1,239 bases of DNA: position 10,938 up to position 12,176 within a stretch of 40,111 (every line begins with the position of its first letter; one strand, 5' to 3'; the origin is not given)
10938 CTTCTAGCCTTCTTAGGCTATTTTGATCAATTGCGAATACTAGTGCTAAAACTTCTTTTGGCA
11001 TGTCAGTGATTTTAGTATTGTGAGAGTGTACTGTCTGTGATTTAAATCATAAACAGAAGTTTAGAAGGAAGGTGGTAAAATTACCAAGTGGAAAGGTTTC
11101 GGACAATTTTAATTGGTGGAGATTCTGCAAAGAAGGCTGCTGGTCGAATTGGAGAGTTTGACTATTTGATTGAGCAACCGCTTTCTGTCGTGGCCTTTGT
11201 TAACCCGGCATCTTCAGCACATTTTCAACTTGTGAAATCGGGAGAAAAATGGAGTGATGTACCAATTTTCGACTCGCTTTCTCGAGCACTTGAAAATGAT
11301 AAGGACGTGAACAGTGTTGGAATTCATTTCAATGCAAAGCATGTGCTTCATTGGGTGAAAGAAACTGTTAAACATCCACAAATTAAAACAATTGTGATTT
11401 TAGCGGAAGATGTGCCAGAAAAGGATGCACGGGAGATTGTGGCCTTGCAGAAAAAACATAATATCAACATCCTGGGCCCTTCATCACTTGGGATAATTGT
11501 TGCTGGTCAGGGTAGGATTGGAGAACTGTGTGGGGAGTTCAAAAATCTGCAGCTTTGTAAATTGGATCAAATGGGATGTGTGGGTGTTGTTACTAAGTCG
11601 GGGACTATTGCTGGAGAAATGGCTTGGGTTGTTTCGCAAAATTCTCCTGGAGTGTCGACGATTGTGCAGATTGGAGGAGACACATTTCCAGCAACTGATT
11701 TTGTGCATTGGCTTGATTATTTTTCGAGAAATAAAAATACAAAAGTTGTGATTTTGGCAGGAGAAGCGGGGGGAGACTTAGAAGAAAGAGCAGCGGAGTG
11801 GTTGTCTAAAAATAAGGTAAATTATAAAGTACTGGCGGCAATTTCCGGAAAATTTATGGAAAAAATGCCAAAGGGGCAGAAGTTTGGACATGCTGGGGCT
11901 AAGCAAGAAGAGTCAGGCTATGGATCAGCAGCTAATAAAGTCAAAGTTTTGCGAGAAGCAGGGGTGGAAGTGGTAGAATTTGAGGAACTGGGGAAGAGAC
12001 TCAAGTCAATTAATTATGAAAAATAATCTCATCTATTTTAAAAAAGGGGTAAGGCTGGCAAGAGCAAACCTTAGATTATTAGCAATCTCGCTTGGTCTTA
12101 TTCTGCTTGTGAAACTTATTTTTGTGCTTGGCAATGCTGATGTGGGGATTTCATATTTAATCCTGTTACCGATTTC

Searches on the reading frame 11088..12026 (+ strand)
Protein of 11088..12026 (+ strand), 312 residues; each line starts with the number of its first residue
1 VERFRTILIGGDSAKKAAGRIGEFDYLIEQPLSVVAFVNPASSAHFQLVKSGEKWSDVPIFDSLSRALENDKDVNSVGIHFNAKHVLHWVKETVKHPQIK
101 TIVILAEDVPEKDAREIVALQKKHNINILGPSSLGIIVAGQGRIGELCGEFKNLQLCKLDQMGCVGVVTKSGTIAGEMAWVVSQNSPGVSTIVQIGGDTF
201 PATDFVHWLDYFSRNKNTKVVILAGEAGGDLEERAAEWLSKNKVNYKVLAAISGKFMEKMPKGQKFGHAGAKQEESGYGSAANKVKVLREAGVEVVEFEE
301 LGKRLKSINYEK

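Call 4: search_protein_families(library=pfam, proteins=[window:11088-12026:+], max_evalue=0.01)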
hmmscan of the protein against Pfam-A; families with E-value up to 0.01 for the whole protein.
window:11088-12026:+ (312 aa): 4 families
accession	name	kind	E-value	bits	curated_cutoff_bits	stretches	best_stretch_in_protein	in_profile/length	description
PF00549.24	Ligase_CoA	-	1.5e-12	48.2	24.5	1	169-289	2-123/128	CoA-ligase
PF13607.11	Succ_CoA_lig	-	7.1e-08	32.7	27.4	1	163-297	2-126/138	Succinyl-CoA ligase like flavodoxin domain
PF01248.31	Ribosomal_L7Ae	-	0.0004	20.5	22.1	1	99-153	31-79/95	Ribosomal protein L7Ae/L30e/S12e/Gadd45 family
PF13380.12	CoA_binding_2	-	0.002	19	22.8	1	25-137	21-114/116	CoA binding domain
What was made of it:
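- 11088..12026 (+): ACL-type operon gene: CoA-ligase subunit (ccsA-like). In compact relatives it overlaps ccl directly. Pfam Ligase_CoA 1.5e-12 (call 4).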
